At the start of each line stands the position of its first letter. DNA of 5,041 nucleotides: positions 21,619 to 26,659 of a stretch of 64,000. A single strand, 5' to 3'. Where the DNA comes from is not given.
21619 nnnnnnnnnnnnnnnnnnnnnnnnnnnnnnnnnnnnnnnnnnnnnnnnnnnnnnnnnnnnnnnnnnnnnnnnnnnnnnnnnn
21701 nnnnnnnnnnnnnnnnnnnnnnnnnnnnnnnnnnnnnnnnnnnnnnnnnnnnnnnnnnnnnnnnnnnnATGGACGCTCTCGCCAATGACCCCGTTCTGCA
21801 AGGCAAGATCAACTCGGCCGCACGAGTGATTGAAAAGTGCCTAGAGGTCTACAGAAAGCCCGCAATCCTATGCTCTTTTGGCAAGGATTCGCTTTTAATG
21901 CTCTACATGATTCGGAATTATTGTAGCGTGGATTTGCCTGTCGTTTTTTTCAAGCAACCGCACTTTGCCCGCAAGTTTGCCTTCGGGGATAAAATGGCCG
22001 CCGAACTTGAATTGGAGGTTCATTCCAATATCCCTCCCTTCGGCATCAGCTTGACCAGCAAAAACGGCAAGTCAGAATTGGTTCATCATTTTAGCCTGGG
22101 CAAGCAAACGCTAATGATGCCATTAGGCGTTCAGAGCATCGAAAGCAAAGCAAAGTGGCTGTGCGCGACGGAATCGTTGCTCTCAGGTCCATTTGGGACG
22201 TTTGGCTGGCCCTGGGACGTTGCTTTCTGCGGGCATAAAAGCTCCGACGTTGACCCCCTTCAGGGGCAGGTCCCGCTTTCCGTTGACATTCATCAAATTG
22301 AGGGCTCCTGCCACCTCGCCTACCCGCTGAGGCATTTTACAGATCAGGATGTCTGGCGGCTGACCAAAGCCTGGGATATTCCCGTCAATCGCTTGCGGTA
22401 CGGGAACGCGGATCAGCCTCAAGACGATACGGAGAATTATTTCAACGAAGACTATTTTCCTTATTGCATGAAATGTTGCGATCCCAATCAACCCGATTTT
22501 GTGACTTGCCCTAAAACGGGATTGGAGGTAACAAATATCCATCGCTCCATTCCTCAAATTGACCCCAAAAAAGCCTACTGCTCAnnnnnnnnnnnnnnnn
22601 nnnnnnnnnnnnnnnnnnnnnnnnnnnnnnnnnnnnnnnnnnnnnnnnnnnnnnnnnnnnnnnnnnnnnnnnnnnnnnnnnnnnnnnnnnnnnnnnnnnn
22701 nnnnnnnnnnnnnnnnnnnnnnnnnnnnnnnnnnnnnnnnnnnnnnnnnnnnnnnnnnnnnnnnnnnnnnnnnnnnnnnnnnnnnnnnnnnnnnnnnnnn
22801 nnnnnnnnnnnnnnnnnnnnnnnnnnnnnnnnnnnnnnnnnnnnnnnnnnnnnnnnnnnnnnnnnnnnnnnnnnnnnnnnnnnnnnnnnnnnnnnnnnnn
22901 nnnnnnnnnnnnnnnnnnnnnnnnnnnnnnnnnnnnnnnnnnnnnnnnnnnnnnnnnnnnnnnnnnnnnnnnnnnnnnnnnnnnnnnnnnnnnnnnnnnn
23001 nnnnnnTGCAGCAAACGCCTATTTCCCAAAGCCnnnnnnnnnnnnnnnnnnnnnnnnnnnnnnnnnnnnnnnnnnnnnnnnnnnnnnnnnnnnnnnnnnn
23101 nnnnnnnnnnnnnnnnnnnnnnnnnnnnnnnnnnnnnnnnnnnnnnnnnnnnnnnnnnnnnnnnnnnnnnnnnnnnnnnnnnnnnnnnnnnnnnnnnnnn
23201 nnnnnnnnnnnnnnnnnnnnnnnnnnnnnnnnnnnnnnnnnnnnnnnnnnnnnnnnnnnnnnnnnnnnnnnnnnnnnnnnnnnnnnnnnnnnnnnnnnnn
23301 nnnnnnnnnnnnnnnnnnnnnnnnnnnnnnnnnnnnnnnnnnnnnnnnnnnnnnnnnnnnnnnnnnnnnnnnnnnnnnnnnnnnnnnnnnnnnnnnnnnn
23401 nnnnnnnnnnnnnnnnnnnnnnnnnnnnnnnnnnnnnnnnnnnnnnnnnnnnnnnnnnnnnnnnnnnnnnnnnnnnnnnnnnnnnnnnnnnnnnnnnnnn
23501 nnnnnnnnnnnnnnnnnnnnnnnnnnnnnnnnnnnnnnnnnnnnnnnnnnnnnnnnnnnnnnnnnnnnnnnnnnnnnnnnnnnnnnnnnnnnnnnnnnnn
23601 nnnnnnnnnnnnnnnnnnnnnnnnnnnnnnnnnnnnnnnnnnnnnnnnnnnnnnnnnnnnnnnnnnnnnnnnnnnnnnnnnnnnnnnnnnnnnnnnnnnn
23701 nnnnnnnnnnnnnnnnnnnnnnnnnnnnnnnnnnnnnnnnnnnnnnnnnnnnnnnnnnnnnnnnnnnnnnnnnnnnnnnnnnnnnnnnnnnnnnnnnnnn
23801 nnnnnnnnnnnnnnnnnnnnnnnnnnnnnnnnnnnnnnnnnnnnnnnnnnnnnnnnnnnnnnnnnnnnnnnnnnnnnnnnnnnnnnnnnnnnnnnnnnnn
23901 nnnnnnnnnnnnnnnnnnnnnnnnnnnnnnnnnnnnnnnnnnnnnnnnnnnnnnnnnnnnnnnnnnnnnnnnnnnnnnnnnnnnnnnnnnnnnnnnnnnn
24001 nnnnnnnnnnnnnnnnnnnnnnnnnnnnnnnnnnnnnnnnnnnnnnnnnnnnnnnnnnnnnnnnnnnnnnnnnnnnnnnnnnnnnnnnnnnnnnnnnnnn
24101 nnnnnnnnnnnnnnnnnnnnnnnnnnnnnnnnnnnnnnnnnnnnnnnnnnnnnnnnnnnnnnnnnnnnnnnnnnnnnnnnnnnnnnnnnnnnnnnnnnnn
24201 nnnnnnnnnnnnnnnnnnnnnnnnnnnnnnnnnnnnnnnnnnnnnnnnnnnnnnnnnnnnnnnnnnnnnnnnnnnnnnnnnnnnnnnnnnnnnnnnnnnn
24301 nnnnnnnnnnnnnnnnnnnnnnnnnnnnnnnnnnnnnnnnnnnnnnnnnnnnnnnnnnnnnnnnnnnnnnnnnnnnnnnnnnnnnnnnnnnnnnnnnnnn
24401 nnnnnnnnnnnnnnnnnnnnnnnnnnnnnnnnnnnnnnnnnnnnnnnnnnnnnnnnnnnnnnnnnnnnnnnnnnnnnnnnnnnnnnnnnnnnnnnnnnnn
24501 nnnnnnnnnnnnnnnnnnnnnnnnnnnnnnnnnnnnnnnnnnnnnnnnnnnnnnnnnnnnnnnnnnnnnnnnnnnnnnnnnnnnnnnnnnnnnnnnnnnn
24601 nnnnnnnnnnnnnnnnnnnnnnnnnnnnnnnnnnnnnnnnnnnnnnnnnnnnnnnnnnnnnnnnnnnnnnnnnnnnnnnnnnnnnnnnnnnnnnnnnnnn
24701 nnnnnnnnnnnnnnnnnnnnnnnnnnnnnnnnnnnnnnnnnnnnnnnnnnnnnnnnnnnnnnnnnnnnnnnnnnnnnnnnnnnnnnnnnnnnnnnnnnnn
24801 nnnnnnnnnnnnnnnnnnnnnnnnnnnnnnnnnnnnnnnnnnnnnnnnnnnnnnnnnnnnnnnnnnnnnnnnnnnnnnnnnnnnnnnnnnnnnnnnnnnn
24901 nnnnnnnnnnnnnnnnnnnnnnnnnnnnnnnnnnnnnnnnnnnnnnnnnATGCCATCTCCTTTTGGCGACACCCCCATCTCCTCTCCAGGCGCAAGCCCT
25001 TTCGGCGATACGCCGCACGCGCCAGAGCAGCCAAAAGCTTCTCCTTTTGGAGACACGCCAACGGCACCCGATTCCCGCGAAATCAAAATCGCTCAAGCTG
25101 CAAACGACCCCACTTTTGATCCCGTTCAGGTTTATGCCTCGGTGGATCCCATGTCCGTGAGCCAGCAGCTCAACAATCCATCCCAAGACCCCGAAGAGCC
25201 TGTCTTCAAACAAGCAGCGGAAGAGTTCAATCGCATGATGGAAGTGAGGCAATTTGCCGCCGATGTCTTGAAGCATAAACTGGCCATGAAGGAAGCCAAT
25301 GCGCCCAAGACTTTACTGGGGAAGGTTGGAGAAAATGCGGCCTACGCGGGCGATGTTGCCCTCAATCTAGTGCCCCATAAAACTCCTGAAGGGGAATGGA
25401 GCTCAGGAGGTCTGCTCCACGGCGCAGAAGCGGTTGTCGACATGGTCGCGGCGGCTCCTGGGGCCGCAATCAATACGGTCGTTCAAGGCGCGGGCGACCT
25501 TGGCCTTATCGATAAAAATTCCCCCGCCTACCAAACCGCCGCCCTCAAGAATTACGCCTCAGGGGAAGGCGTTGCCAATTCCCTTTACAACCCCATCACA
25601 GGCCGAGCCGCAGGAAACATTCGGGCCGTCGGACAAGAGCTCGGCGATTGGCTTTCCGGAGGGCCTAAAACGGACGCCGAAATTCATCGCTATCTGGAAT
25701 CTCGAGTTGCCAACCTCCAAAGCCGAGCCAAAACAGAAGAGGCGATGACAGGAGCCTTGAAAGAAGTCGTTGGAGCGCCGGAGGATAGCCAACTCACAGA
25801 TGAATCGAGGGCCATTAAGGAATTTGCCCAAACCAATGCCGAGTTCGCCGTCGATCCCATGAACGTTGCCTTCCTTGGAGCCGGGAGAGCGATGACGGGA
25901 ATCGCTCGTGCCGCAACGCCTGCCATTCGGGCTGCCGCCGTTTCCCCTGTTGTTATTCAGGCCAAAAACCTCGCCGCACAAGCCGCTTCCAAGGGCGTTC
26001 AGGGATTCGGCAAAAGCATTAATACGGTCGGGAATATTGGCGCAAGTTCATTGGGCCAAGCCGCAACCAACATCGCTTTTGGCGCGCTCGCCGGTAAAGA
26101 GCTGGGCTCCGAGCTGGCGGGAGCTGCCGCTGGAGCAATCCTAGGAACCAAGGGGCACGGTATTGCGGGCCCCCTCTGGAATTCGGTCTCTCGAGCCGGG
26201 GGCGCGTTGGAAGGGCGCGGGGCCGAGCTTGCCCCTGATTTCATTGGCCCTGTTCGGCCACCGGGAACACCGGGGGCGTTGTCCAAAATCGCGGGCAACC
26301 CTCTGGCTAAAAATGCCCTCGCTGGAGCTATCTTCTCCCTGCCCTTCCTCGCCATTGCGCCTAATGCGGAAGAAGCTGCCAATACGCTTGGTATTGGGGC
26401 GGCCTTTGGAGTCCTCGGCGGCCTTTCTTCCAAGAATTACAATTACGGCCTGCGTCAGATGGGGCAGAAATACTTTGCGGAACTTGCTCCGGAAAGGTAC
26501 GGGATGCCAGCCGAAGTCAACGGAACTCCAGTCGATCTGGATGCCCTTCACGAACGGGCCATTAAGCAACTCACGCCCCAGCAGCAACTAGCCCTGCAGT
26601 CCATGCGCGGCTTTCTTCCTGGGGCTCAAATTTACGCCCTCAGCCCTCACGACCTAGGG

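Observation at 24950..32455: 2501-aa polyvalent protein combining HExxH peptidase, kinase-like, PARP/ART-like and ATP-grasp-like modules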

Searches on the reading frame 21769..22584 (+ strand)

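Call 10: search_protein_families(library=phrogs, proteins=[window:21769-22584:+], max_evalue=0.001)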
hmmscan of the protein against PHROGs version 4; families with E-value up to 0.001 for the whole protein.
window:21769-22584:+ (272 aa): 1 family
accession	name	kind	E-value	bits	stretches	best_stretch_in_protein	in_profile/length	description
phrog_424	-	moron, auxiliary metabolic gene and host takeover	8.3e-06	26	0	23-61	155-195/460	phosphoadenosine phosphosulfate reductase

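Call 19: search_protein_families(library=pfam, proteins=[window:21769-22584:+], max_evalue=0.01)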
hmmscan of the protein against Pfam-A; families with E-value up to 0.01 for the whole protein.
window:21769-22584:+ (272 aa): 1 family
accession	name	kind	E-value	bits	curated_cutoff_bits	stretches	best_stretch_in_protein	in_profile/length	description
PF01507.26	PAPS_reduct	-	3.2e-07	31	22.5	1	31-87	2-58/175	Phosphoadenosine phosphosulfate reductase domain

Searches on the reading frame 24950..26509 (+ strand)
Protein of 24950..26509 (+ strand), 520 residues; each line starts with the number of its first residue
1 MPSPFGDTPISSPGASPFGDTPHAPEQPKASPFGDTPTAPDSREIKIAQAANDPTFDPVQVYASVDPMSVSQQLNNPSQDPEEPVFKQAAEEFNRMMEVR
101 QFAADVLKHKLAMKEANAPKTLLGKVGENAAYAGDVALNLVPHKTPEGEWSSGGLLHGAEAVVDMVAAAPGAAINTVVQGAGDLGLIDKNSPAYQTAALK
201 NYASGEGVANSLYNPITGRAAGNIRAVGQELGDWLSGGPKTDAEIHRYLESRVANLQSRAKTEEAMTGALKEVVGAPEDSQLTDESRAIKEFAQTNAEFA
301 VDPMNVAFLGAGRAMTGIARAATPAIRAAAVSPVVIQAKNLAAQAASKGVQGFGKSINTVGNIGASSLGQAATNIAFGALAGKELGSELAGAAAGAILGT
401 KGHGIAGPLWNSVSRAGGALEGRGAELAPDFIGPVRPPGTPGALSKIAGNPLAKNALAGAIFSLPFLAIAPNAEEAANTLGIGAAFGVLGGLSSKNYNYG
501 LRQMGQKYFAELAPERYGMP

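Call 11: search_protein_families(library=pfam, proteins=[window:24950-26509:+], max_evalue=5)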
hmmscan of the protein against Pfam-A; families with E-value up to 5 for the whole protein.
window:24950-26509:+ (520 aa): 2 families
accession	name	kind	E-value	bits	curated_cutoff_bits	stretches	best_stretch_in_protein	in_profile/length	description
PF24555.1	CC4_CEP85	-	0.15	12.9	27.3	1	248-298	27-76/85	Centrosomal protein of 85 kDa-like, CC4 coiled-coil domain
PF20711.2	DUF6825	-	0.26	12.2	27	1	226-294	21-90/105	Family of unknown function (DUF6825)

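Call 16: search_protein_families(library=ncbifam, proteins=[window:24950-26509:+], max_evalue=1)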
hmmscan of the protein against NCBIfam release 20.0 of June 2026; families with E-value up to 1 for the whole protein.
window:24950-26509:+ (520 aa): 0 families
